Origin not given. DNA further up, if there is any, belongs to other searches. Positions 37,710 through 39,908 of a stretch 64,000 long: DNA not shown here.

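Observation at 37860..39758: CARF-like sensor fused to a catalytically degenerate sigma54-type AAA+ core without a DNA-binding domain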

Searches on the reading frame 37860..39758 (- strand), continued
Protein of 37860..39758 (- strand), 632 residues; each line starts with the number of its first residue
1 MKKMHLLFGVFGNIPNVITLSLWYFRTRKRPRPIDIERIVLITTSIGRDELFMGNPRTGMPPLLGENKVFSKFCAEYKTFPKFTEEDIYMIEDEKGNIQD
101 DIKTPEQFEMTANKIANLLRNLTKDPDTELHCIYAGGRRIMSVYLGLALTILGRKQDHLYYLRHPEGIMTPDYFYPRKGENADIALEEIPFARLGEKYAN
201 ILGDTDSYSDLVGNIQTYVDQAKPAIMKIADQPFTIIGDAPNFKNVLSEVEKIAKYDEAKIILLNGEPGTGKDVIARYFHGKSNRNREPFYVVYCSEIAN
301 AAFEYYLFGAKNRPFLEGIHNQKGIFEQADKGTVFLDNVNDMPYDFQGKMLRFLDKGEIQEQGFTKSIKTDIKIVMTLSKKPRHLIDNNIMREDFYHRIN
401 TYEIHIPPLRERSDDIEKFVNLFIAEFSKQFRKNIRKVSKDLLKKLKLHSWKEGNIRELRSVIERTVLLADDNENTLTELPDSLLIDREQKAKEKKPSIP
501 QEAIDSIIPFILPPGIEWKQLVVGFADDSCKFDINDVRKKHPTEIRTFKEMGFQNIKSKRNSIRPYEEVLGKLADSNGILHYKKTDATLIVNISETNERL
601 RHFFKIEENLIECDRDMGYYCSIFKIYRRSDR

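Call 14: find_homologous_proteins(query=window:37860-39758:-, max_evalue=0.00001)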
Query window:37860-39758:- (632 aa): 1922 proteins with E <= 0.00001 among 8000 candidates; the best 120 are listed.
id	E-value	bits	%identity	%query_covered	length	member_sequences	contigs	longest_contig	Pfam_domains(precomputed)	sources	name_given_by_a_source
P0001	0.0e+0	1449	100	100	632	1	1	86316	PF09623.17,PF00158.33,PF25601.2,PF14532.13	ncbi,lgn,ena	-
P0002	0.0e+0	1087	76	100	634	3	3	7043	PF09623.17,PF00158.33,PF25601.2,PF14532.13,PF07728.21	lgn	-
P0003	1.2e-172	594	45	100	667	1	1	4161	PF09623.17,PF00158.33,PF25601.2,PF14532.13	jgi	jgi:CRISPR-associated protein (TIGR02584 family)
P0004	4.5e-166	572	51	80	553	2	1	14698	PF09623.17,PF00158.33,PF25601.2,PF02954.26,PF14532.13,PF07728.21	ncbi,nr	ncbi:MAG: TIGR02584 family CRISPR-associated protein [Bacteroidales bacterium]|nr:TIGR02584 family C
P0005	9.3e-123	429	42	78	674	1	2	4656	PF09623.17,PF00158.33,PF25601.2,PF00004.36,PF14532.13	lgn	-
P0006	5.3e-108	380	39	76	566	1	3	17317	PF09623.17,PF00158.33,PF07724.21,PF25601.2,PF02954.26,PF14532.13,PF07728.21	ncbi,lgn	-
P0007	6.6e-102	360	40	76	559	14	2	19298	PF09623.17,PF00158.33,PF07724.21,PF25601.2,PF02954.26,PF00004.36,PF14532.13,PF07728.21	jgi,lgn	-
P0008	3.1e-56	209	42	41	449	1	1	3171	PF00158.33,PF07724.21,PF25601.2,PF02954.26,PF00004.36,PF14532.13,PF07728.21,PF00072.31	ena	-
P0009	3.6e-56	209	42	41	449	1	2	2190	PF00158.33,PF07724.21,PF25601.2,PF02954.26,PF00004.36,PF14532.13,PF07728.21,PF00072.31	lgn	-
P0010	3.9e-56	209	41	44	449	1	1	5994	PF00158.33,PF07724.21,PF25601.2,PF02954.26,PF00004.36,PF14532.13,PF07728.21,PF00072.31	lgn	-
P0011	6.0e-56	208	42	41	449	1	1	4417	PF00158.33,PF07724.21,PF25601.2,PF02954.26,PF00004.36,PF14532.13,PF07728.21,PF00072.31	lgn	-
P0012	9.9e-56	208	42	41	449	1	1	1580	PF00158.33,PF07724.21,PF25601.2,PF02954.26,PF00004.36,PF14532.13,PF07728.21,PF00072.31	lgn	-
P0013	1.4e-55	207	42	41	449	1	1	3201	PF00158.33,PF07724.21,PF25601.2,PF02954.26,PF00004.36,PF14532.13,PF07728.21,PF00072.31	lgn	-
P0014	1.6e-55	207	44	39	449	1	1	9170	PF00158.33,PF07724.21,PF25601.2,PF02954.26,PF00004.36,PF14532.13,PF07728.21,PF00072.31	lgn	-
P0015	1.7e-55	207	42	41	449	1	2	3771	PF00158.33,PF07724.21,PF25601.2,PF02954.26,PF00004.36,PF14532.13,PF07728.21,PF00072.31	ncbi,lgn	-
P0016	1.7e-55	207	42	41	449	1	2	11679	PF00158.33,PF07724.21,PF25601.2,PF02954.26,PF00004.36,PF14532.13,PF07728.21,PF00072.31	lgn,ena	-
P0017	1.8e-55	207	42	41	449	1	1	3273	PF00158.33,PF07724.21,PF25601.2,PF02954.26,PF00004.36,PF14532.13,PF07728.21,PF00072.31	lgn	-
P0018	2.4e-55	206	42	41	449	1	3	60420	PF00158.33,PF07724.21,PF25601.2,PF02954.26,PF00004.36,PF14532.13,PF07728.21,PF00072.31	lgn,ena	-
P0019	2.4e-55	206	42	41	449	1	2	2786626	PF00158.33,PF07724.21,PF25601.2,PF02954.26,PF00004.36,PF14532.13,PF07728.21,PF00072.31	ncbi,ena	ncbi:sigma-54-dependent transcriptional regulator [Cloacibacterium normanense]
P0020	2.5e-55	206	42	41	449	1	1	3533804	PF00158.33,PF07724.21,PF25601.2,PF02954.26,PF00004.36,PF14532.13,PF07728.21,PF00072.31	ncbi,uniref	ncbi:sigma-54-dependent transcriptional regulator [Cloacibacterium sp.]|uniref:sigma-54-dependent tr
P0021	2.7e-55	206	42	41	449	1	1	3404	PF00158.33,PF07724.21,PF25601.2,PF02954.26,PF00004.36,PF14532.13,PF07728.21,PF00072.31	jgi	-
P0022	2.8e-55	206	44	39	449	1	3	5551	PF00158.33,PF07724.21,PF25601.2,PF02954.26,PF00004.36,PF14532.13,PF07728.21,PF00072.31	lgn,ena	-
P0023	4.4e-55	206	42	41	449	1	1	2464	PF00158.33,PF07724.21,PF25601.2,PF02954.26,PF00004.36,PF14532.13,PF07728.21,PF00072.31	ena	-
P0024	7.6e-55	205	41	41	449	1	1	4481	PF00158.33,PF07724.21,PF25601.2,PF02954.26,PF00004.36,PF14532.13,PF07728.21,PF00072.31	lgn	-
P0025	8.0e-55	205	44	39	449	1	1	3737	PF00158.33,PF07724.21,PF25601.2,PF02954.26,PF00004.36,PF14532.13,PF07728.21,PF00072.31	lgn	-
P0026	1.1e-54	204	42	41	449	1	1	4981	PF00158.33,PF07724.21,PF25601.2,PF02954.26,PF00004.36,PF14532.13,PF07728.21,PF00072.31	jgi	-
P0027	1.5e-54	204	40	44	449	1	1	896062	PF00158.33,PF07724.21,PF25601.2,PF02954.26,PF00004.36,PF14532.13,PF07728.21,PF00072.31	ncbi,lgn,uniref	ncbi:Regulatory protein AtoC [bioreactor metagenome]|uniref:Regulatory protein AtoC n=1 Tax=bioreact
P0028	1.8e-54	204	42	41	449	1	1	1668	PF00158.33,PF07724.21,PF25601.2,PF02954.26,PF00004.36,PF14532.13,PF07728.21,PF00072.31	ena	-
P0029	5.9e-54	202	43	39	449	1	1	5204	PF00158.33,PF07724.21,PF25601.2,PF02954.26,PF00004.36,PF14532.13,PF07728.21,PF00072.31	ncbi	-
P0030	1.8e-51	194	36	45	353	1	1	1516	PF00158.33,PF25601.2,PF02954.26,PF14532.13,PF07728.21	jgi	jgi:transcriptional regulator with PAS, ATPase and Fis domain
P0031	6.1e-48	182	40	42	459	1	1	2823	PF00158.33,PF25601.2,PF02954.26,PF14532.13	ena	-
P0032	1.2e-47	181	41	39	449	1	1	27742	PF00158.33,PF07724.21,PF25601.2,PF02954.26,PF00004.36,PF14532.13,PF07728.21,PF00072.31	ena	-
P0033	8.1e-47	178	34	44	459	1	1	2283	PF00158.33,PF07724.21,PF25601.2,PF02954.26,PF00004.36,PF14532.13,PF07728.21,PF00072.31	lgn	-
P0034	2.6e-46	177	38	40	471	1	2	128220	PF00158.33,PF07724.21,PF25601.2,PF02954.26,PF00493.30,PF00004.36,PF14532.13,PF07728.21,PF00072.31,PF01078.28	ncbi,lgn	ncbi:MAG: sigma-54-dependent transcriptional regulator [Bacteroidales bacterium]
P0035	4.6e-46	176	41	37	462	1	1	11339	PF00158.33,PF25601.2,PF02954.26,PF14532.13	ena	-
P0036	4.7e-46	176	38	40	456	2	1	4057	PF00158.33,PF25601.2,PF02954.26,PF00004.36,PF14532.13,PF07728.21,PF00072.31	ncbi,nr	ncbi:MAG: sigma-54 dependent transcriptional regulator [Candidatus Omnitrophica bacterium]|nr:sigma-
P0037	5.3e-46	176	37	41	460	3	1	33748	PF00158.33,PF25601.2,PF02954.26,PF14532.13,PF07728.21,PF00072.31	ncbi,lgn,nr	ncbi:MAG: sigma-54-dependent Fis family transcriptional regulator [Bacteroidales bacterium]|nr:sigma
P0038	5.7e-46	175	35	43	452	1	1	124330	PF00158.33,PF25601.2,PF02954.26,PF14532.13,PF07728.21,PF00072.31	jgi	jgi:DNA-binding NtrC family response regulator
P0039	8.3e-46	175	38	40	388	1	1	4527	PF00158.33,PF25601.2,PF00004.36,PF14532.13,PF07728.21,PF00072.31,PF01078.28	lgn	-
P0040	1.1e-45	175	38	40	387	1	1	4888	PF00158.33,PF25601.2,PF00004.36,PF14532.13,PF07728.21,PF00072.31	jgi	jgi:two-component system, NtrC family, nitrogen regulation response regulator NtrX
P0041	2.0e-45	174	38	40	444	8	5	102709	PF00158.33,PF07724.21,PF25601.2,PF02954.26,PF00004.36,PF14532.13,PF07728.21,PF00072.31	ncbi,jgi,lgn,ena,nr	jgi:two-component system NtrC family response regulator|nr:sigma-54 dependent transcriptional regula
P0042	2.1e-45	174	35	38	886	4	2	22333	PF00158.33,PF07724.21,PF25601.2,PF00493.30,PF00004.36,PF14532.13,PF07728.21,PF01078.28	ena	-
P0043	2.3e-45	173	37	39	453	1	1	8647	PF00158.33,PF25601.2,PF02954.26,PF00004.36,PF14532.13,PF07728.21,PF00072.31,PF01078.28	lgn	-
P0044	2.7e-45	173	40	37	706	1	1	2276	PF13426.14,PF13188.14,PF00158.33,PF07724.21,PF25601.2,PF02954.26,PF08448.17,PF00004.36,PF00989.32,PF14532.13,PF07728.21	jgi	jgi:PAS domain S-box-containing protein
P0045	2.8e-45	173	40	39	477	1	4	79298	PF00158.33,PF25601.2,PF02954.26,PF14532.13,PF07728.21,PF00072.31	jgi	jgi:two-component system response regulator HupR/HoxA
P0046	2.9e-45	173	34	50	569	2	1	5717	PF00158.33,PF25601.2,PF14532.13,PF07728.21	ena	-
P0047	3.0e-45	173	39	41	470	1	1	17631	PF00158.33,PF25601.2,PF02954.26,PF00004.36,PF14532.13,PF07728.21,PF00072.31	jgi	jgi:two-component system nitrogen regulation response regulator NtrX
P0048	3.0e-45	173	38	42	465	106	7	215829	PF00158.33,PF25601.2,PF02954.26,PF14532.13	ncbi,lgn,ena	-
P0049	3.4e-45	173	37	41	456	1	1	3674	PF00158.33,PF07724.21,PF25601.2,PF02954.26,PF00989.32,PF14532.13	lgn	-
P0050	4.0e-45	173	38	40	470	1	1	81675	PF00158.33,PF07724.21,PF25601.2,PF02954.26,PF00004.36,PF14532.13,PF07728.21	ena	-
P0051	4.2e-45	173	40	39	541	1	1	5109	PF13426.14,PF00158.33,PF25601.2,PF02954.26,PF08448.17,PF00989.32,PF14532.13,PF07728.21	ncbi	-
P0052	5.4e-45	172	36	42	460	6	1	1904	PF00158.33,PF25601.2,PF02954.26,PF14532.13,PF07728.21,PF00072.31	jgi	jgi:two-component system, NtrC family, response regulator AtoC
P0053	6.3e-45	172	38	40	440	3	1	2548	PF00158.33,PF25601.2,PF02954.26,PF14532.13,PF07728.21,PF00072.31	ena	-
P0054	6.6e-45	172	38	40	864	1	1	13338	PF08447.19,PF13426.14,PF13188.14,PF12860.14,PF00158.33,PF25601.2,PF02954.26,PF08448.17,PF00989.32,PF14532.13,PF07728.21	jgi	jgi:PAS domain S-box-containing protein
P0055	8.0e-45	172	39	38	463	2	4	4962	PF00158.33,PF25601.2,PF02954.26,PF14532.13,PF07728.21,PF00072.31,PF01078.28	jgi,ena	-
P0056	9.1e-45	172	36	44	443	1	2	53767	PF00158.33,PF07724.21,PF25601.2,PF02954.26,PF00004.36,PF14532.13,PF07728.21,PF00072.31,PF01078.28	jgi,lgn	jgi:DNA-binding NtrC family response regulator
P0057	1.1e-44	171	38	39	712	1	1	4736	PF13426.14,PF00158.33,PF07724.21,PF25601.2,PF02954.26,PF08448.17,PF00004.36,PF00989.32,PF14532.13,PF07728.21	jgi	-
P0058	1.5e-44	171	40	37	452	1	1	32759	PF00158.33,PF25601.2,PF02954.26,PF00004.36,PF14532.13,PF07728.21,PF00072.31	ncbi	ncbi:sigma-54-dependent transcriptional regulator [Bacteroidota bacterium]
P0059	1.7e-44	171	41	37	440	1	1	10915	PF00158.33,PF07724.21,PF25601.2,PF02954.26,PF18024.8,PF00004.36,PF14532.13,PF07728.21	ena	-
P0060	1.7e-44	171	37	39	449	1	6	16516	PF00158.33,PF07724.21,PF25601.2,PF02954.26,PF14532.13,PF07728.21,PF00072.31,PF01078.28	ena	-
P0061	1.7e-44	171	36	42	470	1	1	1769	PF00158.33,PF25601.2,PF02954.26,PF14532.13,PF07728.21,PF00072.31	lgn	-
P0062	1.9e-44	170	36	39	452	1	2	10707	PF00158.33,PF25601.2,PF02954.26,PF00004.36,PF14532.13,PF07728.21,PF00072.31,PF01078.28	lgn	-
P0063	1.9e-44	170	38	38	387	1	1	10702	PF00158.33,PF25601.2,PF00004.36,PF14532.13,PF07728.21,PF00072.31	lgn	-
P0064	2.3e-44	170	40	38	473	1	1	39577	PF00158.33,PF25601.2,PF02954.26,PF14532.13,PF07728.21,PF00072.31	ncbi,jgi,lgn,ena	-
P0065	2.3e-44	170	37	40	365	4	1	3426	PF00158.33,PF25601.2,PF02954.26,PF14532.13,PF07728.21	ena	-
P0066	2.4e-44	170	35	43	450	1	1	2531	PF00158.33,PF25601.2,PF02954.26,PF14532.13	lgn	-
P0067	2.5e-44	170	39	37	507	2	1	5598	PF13185.13,PF00158.33,PF25601.2,PF01590.33,PF02954.26,PF00004.36,PF14532.13,PF07728.21,PF01078.28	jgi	jgi:formate hydrogenlyase transcriptional activator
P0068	3.5e-44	170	40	38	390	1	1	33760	PF00158.33,PF25601.2,PF00004.36,PF14532.13,PF07728.21,PF00072.31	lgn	-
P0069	3.7e-44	169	38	38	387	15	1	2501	PF00158.33,PF25601.2,PF00004.36,PF14532.13,PF07728.21,PF00072.31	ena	-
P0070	3.8e-44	169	43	33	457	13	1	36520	PF00158.33,PF07724.21,PF25601.2,PF02954.26,PF00004.36,PF14532.13,PF07728.21,PF01078.28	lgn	-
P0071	3.9e-44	169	39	38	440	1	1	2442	PF00158.33,PF25601.2,PF02954.26,PF14532.13,PF07728.21,PF00072.31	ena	-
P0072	4.0e-44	169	37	40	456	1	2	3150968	PF00158.33,PF25601.2,PF02954.26,PF07726.18,PF00004.36,PF14532.13,PF07728.21,PF00072.31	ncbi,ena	-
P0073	4.0e-44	169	32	52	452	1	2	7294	PF00158.33,PF25601.2,PF02954.26,PF14532.13,PF07728.21,PF00072.31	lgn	-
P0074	4.2e-44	169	38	40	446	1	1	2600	PF00158.33,PF25601.2,PF02954.26,PF14532.13,PF07728.21,PF00072.31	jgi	jgi:two-component system, NtrC family, response regulator HydG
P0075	5.0e-44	169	35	42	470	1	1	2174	PF00158.33,PF07724.21,PF25601.2,PF02954.26,PF14532.13,PF07728.21,PF00072.31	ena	-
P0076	8.9e-44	168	40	38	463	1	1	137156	PF13426.14,PF00158.33,PF25601.2,PF02954.26,PF00989.32,PF14532.13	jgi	-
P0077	9.2e-44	168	40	38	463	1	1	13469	PF13426.14,PF00158.33,PF25601.2,PF02954.26,PF00989.32,PF14532.13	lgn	-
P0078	1.0e-43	168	38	38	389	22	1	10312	PF00158.33,PF25601.2,PF00004.36,PF14532.13,PF07728.21,PF00072.31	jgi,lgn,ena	jgi:DNA-binding NtrC family response regulator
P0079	1.0e-43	168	34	47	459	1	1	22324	PF00158.33,PF25601.2,PF02954.26,PF00004.36,PF14532.13,PF07728.21,PF00072.31,PF01078.28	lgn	-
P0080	1.1e-43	168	37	39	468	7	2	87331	PF00158.33,PF25601.2,PF02954.26,PF14532.13,PF07728.21,PF00072.31,PF01078.28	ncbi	ncbi:MAG: sigma-54 dependent transcriptional regulator [Candidatus Krumholzibacteriales bacterium]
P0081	1.3e-43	168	38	37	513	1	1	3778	PF13185.13,PF00158.33,PF25601.2,PF02954.26,PF14532.13,PF07728.21,PF01078.28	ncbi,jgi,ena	jgi:formate hydrogenlyase transcriptional activator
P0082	1.5e-43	167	40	38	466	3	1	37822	PF13426.14,PF00158.33,PF25601.2,PF02954.26,PF00989.32,PF14532.13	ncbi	-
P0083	1.6e-43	167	35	40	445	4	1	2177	PF00158.33,PF07724.21,PF25601.2,PF02954.26,PF00004.36,PF14532.13,PF07728.21,PF00072.31,PF01078.28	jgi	jgi:DNA-binding NtrC family response regulator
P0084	1.6e-43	167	37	38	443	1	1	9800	PF00158.33,PF07724.21,PF25601.2,PF02954.26,PF00004.36,PF14532.13,PF07728.21,PF00072.31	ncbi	-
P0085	1.6e-43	167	38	40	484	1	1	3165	PF00158.33,PF25601.2,PF02954.26,PF14532.13,PF07728.21,PF00072.31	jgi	-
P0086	1.7e-43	167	37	39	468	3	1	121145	PF00158.33,PF25601.2,PF02954.26,PF14532.13,PF07728.21,PF00072.31,PF01078.28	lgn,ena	-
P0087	1.9e-43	167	37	38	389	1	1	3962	PF00158.33,PF25601.2,PF00004.36,PF14532.13,PF07728.21,PF00072.31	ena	-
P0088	2.3e-43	167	39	39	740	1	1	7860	PF10602.16,PF13176.13,PF24885.2,PF00004.36,PF13428.13,PF14532.13,PF07728.21,PF13374.13,PF00158.33,PF17874.8,PF25601.2,PF02954.26,PF00515.35,PF13424.13,PF13432.13,PF13181.13,PF01078.28,PF07719.24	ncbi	-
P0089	2.7e-43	167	37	38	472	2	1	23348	PF13426.14,PF00158.33,PF25601.2,PF18024.8,PF08448.17,PF00989.32,PF14532.13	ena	-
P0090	2.9e-43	167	38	38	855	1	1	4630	PF08447.19,PF13185.13,PF00158.33,PF07724.21,PF25601.2,PF01590.33,PF02954.26,PF08448.17,PF00989.32,PF14532.13,PF07728.21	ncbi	-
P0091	3.0e-43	166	41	38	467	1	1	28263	PF13426.14,PF00158.33,PF25601.2,PF02954.26,PF00989.32,PF14532.13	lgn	-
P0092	3.0e-43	166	35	44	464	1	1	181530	PF00158.33,PF07724.21,PF25601.2,PF02954.26,PF14532.13,PF07728.21,PF00072.31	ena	-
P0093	3.0e-43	166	37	42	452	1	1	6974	PF00158.33,PF07724.21,PF25601.2,PF02954.26,PF00004.36,PF14532.13,PF07728.21,PF00072.31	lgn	-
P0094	3.2e-43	166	38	38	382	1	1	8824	PF00158.33,PF25601.2,PF00004.36,PF14532.13,PF07728.21,PF00072.31,PF01078.28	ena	-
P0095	3.3e-43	166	36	43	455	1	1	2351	PF00158.33,PF25601.2,PF02954.26,PF00493.30,PF00004.36,PF14532.13,PF07728.21,PF00072.31,PF01078.28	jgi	jgi:DNA-binding NtrC family response regulator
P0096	3.6e-43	166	40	38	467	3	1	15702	PF13426.14,PF00158.33,PF25601.2,PF02954.26,PF00989.32,PF14532.13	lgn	-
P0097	4.1e-43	166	36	44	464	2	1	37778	PF00158.33,PF07724.21,PF25601.2,PF02954.26,PF00493.30,PF00004.36,PF14532.13,PF07728.21,PF00072.31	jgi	-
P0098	4.4e-43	166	38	38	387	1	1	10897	PF00158.33,PF25601.2,PF00004.36,PF14532.13,PF07728.21,PF00072.31,PF01078.28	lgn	-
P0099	4.7e-43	166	35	44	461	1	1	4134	PF00158.33,PF07724.21,PF25601.2,PF02954.26,PF07726.18,PF00004.36,PF14532.13,PF07728.21,PF00072.31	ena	-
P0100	4.8e-43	166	36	38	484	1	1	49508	PF00158.33,PF25601.2,PF02954.26,PF14532.13,PF07728.21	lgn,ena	-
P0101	4.9e-43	166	37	39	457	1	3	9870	PF00158.33,PF25601.2,PF02954.26,PF14532.13,PF07728.21,PF00072.31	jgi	jgi:two-component system response regulator AtoC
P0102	5.0e-43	166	37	39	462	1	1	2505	PF00158.33,PF25601.2,PF02954.26,PF14532.13,PF07728.21,PF00072.31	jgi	jgi:DNA-binding NtrC family response regulator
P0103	5.6e-43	166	37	36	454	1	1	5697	PF00158.33,PF25601.2,PF02954.26,PF14532.13,PF07728.21,PF00072.31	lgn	-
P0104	5.7e-43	166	37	39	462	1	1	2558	PF00158.33,PF25601.2,PF02954.26,PF14532.13,PF07728.21,PF00072.31,PF01078.28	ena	-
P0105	6.1e-43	165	36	40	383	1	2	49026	PF00158.33,PF25601.2,PF00004.36,PF14532.13,PF07728.21,PF00072.31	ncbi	-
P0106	6.5e-43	165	33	44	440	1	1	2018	PF00158.33,PF25601.2,PF02954.26,PF08448.17,PF00989.32,PF14532.13,PF07728.21,PF13556.13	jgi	jgi:PAS domain S-box-containing protein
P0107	6.7e-43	165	37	42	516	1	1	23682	PF00158.33,PF07724.21,PF25601.2,PF02954.26,PF00004.36,PF14532.13,PF07728.21,PF00072.31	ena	-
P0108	6.7e-43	165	37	37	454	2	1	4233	PF00158.33,PF25601.2,PF02954.26,PF00004.36,PF14532.13,PF07728.21,PF00072.31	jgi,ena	-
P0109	7.0e-43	165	35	41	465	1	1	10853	PF00158.33,PF07724.21,PF25601.2,PF02954.26,PF00004.36,PF14532.13,PF07728.21,PF00072.31,PF01078.28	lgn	-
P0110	7.9e-43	165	35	40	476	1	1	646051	PF00158.33,PF07724.21,PF25601.2,PF02954.26,PF00004.36,PF14532.13,PF07728.21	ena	-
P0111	8.1e-43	165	38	40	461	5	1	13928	PF13426.14,PF00158.33,PF07724.21,PF25601.2,PF02954.26,PF00004.36,PF14532.13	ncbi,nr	ncbi:MAG: sigma 54-interacting transcriptional regulator [Clostridiales bacterium]|nr:sigma 54-inter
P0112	9.2e-43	165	35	42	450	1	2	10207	PF00158.33,PF07724.21,PF25601.2,PF02954.26,PF00493.30,PF14532.13,PF07728.21,PF00072.31,PF01078.28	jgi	-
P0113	1.0e-42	165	37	41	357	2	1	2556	PF00158.33,PF25601.2,PF02954.26,PF14532.13,PF07728.21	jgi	jgi:two-component system response regulator AtoC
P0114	1.3e-42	164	39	38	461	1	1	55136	PF00158.33,PF07724.21,PF25601.2,PF02954.26,PF18024.8,PF14532.13,PF07728.21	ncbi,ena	-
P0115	1.4e-42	164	37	38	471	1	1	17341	PF00158.33,PF25601.2,PF02954.26,PF00989.32,PF14532.13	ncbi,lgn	-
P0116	1.5e-42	164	35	47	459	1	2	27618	PF00158.33,PF25601.2,PF02954.26,PF00004.36,PF14532.13,PF07728.21,PF00072.31,PF01078.28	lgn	-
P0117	1.5e-42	164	35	41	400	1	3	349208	PF00158.33,PF25601.2,PF00004.36,PF14532.13,PF07728.21,PF00072.31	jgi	jgi:two-component system nitrogen regulation response regulator NtrX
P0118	1.6e-42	164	37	37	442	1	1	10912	PF00158.33,PF07724.21,PF25601.2,PF02954.26,PF00004.36,PF14532.13,PF07728.21,PF00072.31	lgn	-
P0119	1.6e-42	164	36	37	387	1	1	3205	PF00158.33,PF25601.2,PF14532.13,PF07728.21,PF00072.31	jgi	jgi:two-component system nitrogen regulation response regulator NtrX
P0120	1.8e-42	164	38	41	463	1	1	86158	PF00158.33,PF25601.2,PF02954.26,PF14532.13,PF07728.21,PF00072.31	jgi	jgi:DNA-binding NtrC family response regulator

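Call 16: find_encoding_contigs(protein=P0001, flank=10000, max_places=3)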
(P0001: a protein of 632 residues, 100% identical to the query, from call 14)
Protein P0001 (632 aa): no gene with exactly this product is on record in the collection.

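Call 17: find_encoding_contigs(protein=P0002, flank=10000, max_places=4)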
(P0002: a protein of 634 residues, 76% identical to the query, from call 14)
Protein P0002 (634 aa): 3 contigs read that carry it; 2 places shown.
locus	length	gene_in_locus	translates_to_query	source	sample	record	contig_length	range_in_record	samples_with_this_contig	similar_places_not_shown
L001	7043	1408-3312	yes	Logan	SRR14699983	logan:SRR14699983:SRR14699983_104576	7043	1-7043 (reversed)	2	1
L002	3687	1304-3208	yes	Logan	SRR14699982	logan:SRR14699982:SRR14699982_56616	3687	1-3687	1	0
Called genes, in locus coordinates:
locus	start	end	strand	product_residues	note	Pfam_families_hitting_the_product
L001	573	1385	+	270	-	-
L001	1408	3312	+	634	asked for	PF09623:Cas_NE0113, PF00158:Sigma54_activat, PF14532:Sigma54_activ_2, PF07728:AAA_5 (weak), PF25601:AAA_lid_14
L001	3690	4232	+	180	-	-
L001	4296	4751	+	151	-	-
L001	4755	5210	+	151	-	-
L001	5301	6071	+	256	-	PF03692:CxxCxxCC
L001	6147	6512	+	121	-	-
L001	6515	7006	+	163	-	-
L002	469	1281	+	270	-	-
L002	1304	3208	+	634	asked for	PF09623:Cas_NE0113, PF00158:Sigma54_activat, PF14532:Sigma54_activ_2, PF07728:AAA_5 (weak), PF25601:AAA_lid_14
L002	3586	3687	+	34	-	?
